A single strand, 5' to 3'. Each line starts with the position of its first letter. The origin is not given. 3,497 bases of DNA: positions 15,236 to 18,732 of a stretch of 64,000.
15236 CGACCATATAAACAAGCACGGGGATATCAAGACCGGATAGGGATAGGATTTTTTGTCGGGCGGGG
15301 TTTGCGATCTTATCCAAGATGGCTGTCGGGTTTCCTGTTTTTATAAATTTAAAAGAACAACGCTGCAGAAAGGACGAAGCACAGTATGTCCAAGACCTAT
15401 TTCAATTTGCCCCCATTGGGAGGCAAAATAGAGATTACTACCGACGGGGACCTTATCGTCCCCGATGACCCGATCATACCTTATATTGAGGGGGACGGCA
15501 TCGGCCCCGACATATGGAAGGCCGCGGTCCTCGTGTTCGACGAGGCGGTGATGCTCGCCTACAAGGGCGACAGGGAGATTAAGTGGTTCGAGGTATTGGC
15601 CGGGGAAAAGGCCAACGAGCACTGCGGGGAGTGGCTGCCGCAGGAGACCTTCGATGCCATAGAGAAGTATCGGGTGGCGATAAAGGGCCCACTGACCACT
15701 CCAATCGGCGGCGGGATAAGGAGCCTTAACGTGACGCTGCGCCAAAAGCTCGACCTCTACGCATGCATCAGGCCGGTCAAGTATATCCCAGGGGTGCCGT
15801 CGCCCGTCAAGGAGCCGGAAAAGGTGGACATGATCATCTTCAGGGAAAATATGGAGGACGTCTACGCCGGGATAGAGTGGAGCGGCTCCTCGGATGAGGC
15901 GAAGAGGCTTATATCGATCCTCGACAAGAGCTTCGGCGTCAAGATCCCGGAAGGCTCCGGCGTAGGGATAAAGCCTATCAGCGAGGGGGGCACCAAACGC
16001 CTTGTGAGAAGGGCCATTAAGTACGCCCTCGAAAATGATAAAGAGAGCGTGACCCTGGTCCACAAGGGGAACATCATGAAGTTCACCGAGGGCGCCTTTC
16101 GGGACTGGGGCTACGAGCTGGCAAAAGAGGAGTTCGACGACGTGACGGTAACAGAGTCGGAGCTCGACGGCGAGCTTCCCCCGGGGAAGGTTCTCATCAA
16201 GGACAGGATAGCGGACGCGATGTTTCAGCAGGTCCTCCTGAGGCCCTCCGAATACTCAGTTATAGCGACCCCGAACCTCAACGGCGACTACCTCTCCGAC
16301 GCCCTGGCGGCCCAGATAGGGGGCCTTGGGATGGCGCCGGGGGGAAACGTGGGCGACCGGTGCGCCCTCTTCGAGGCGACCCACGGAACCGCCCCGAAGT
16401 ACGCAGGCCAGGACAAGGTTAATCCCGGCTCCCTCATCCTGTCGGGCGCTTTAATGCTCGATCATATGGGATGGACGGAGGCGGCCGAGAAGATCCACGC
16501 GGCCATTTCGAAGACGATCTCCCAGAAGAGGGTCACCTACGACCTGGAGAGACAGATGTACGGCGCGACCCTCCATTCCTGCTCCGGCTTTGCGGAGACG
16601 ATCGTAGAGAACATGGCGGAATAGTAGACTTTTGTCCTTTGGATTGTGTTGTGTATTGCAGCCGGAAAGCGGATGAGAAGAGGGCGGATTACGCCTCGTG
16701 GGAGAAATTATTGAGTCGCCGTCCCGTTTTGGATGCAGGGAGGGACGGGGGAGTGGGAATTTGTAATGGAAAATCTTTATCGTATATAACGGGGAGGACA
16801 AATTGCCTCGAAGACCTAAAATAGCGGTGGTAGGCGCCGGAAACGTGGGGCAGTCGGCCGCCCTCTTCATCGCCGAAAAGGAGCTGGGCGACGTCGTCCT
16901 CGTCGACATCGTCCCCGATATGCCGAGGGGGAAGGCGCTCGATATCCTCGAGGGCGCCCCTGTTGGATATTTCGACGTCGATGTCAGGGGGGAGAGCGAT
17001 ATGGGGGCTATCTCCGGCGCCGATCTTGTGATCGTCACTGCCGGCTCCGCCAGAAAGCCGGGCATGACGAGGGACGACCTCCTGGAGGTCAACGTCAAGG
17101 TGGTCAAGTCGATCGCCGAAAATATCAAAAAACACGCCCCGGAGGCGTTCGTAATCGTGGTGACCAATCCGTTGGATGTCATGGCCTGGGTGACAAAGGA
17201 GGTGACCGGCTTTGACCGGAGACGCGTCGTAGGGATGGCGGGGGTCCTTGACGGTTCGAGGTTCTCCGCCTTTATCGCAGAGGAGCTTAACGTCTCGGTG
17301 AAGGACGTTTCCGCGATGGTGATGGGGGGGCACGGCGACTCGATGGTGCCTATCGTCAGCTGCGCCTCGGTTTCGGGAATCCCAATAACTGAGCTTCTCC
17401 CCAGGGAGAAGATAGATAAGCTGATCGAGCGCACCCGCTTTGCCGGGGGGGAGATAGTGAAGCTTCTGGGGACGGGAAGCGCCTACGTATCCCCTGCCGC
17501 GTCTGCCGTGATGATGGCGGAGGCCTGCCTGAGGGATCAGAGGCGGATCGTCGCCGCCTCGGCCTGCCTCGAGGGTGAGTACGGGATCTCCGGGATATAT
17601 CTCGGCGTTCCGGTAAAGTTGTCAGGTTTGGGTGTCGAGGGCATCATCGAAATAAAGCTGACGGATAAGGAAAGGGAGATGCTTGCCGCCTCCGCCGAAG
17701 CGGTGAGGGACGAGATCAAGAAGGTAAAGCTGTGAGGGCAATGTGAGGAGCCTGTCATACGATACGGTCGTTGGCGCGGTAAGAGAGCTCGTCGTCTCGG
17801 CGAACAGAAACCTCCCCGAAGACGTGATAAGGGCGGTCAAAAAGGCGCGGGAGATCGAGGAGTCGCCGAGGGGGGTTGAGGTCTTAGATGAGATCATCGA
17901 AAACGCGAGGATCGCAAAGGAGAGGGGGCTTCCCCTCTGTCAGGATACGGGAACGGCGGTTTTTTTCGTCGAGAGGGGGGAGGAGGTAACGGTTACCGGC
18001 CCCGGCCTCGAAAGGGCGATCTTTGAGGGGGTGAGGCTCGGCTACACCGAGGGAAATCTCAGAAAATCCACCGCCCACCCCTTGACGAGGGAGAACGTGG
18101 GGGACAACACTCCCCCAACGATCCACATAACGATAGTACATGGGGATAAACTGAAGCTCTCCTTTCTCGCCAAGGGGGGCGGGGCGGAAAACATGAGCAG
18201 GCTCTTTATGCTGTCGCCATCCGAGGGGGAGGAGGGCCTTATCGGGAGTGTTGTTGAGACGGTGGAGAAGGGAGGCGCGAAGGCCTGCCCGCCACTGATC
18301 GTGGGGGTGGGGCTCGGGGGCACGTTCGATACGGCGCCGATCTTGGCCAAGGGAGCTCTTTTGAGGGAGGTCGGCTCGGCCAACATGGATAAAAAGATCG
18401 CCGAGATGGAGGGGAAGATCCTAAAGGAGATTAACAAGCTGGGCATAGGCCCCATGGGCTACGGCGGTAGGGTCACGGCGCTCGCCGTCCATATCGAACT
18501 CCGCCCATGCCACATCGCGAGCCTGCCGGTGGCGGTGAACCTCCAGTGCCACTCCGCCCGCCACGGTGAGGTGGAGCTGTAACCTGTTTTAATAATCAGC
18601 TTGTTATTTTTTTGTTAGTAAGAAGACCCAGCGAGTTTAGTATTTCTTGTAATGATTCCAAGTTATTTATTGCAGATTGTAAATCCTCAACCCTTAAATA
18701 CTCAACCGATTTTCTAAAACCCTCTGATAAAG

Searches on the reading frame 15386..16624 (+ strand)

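Call 7: search_protein_families(library=pfam, proteins=[window:15386-16624:+], max_evalue=0.01)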
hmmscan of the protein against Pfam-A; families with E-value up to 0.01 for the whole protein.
window:15386-16624:+ (412 aa): 1 family
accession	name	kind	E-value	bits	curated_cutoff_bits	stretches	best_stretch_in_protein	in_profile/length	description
PF00180.25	Iso_dh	-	4.4e-95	319.3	27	1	31-405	2-347/348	Isocitrate/isopropylmalate dehydrogenase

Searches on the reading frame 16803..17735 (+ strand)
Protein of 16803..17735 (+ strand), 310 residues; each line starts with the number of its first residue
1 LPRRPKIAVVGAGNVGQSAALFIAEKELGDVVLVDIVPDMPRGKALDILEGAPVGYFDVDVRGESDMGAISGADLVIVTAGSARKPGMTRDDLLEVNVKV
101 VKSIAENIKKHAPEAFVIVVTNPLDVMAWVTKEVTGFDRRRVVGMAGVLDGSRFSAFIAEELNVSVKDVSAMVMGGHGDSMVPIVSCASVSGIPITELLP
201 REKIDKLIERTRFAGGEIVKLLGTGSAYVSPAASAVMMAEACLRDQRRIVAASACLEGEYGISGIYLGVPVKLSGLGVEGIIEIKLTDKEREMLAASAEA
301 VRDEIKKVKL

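Call 7: search_protein_families(library=pfam, proteins=[window:16803-17735:+], max_evalue=0.01)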
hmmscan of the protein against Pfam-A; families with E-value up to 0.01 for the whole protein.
window:16803-17735:+ (310 aa): 6 families
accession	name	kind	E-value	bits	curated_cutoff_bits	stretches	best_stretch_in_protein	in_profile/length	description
PF00056.29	Ldh_1_N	-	9.3e-42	142.8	27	1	6-144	2-141/141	lactate/malate dehydrogenase, NAD binding domain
PF02866.23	Ldh_1_C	-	1.1e-35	123.6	22.6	1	149-309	3-171/174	lactate/malate dehydrogenase, alpha/beta C-terminal domain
PF01073.25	3Beta_HSD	-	0.00018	21.1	22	1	11-117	5-112/280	3-beta hydroxysteroid dehydrogenase/isomerase family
PF02056.22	Glyco_hydro_4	-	0.00021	21.3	23.2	1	98-138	121-161/183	Family 4 glycosyl hydrolase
PF01266.30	DAO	-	0.0026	17.8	27.9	0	6-35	1-29/353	FAD dependent oxidoreductase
PF03721.20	UDPG_MGDP_dh_N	-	0.0036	17.3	27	0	6-120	2-119/187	UDP-glucose/GDP-mannose dehydrogenase family, NAD binding domain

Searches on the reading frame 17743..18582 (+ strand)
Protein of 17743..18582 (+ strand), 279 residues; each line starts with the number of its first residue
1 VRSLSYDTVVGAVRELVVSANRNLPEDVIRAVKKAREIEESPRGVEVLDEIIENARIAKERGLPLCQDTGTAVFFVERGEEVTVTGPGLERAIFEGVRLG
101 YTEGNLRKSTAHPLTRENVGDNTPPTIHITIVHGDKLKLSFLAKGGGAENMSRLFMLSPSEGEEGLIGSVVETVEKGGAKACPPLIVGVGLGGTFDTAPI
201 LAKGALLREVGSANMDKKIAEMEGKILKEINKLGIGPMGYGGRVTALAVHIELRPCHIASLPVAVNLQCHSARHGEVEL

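Call 7: search_protein_families(library=pfam, proteins=[window:17743-18582:+], max_evalue=0.01)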
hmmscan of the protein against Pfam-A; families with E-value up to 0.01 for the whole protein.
window:17743-18582:+ (279 aa): 1 family
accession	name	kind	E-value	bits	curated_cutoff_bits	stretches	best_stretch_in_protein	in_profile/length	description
PF05681.19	Fumerase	-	1.2e-105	353.2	25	1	12-277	3-269/270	Fumarate hydratase (Fumerase)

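Call 39: find_related_loci(query=window:17743-18582:+, collection=metagenome_contigs, flank=6000)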
Query window:17743-18582:+ (279 aa) in metagenome_contigs; peptide patterns used: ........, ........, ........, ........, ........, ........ (x = any residue, [..] = any of these).
600 stretches matched a pattern (row limit reached: there are more); 476 encode a relative of the query (tblastn E <= 1e-3); the best 80 are kept; 80 distinct loci.
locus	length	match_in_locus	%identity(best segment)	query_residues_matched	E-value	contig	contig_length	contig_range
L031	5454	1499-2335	90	1-279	3e-168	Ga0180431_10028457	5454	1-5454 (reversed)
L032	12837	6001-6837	56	1-279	7e-104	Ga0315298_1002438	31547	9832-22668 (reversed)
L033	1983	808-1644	58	1-279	1e-108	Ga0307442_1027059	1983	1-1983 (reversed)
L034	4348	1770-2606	56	1-279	1e-102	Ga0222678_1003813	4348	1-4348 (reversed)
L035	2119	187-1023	56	1-279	3e-107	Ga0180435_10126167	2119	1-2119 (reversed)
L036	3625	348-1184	55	1-279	7e-103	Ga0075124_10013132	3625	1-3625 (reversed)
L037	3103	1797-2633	56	1-279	3e-103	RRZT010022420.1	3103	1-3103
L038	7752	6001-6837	57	1-279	4e-101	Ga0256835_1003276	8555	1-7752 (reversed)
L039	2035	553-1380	57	1-276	4e-106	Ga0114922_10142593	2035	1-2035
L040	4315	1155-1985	56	1-277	3e-100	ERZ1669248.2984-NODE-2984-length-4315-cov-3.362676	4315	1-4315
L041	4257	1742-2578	55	1-279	3e-100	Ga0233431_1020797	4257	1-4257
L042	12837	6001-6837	54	1-279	3e-99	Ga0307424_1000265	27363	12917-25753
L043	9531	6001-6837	54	1-279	2e-99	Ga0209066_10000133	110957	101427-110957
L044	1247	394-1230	56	1-279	1e-107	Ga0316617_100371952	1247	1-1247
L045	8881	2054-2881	55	1-276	3e-99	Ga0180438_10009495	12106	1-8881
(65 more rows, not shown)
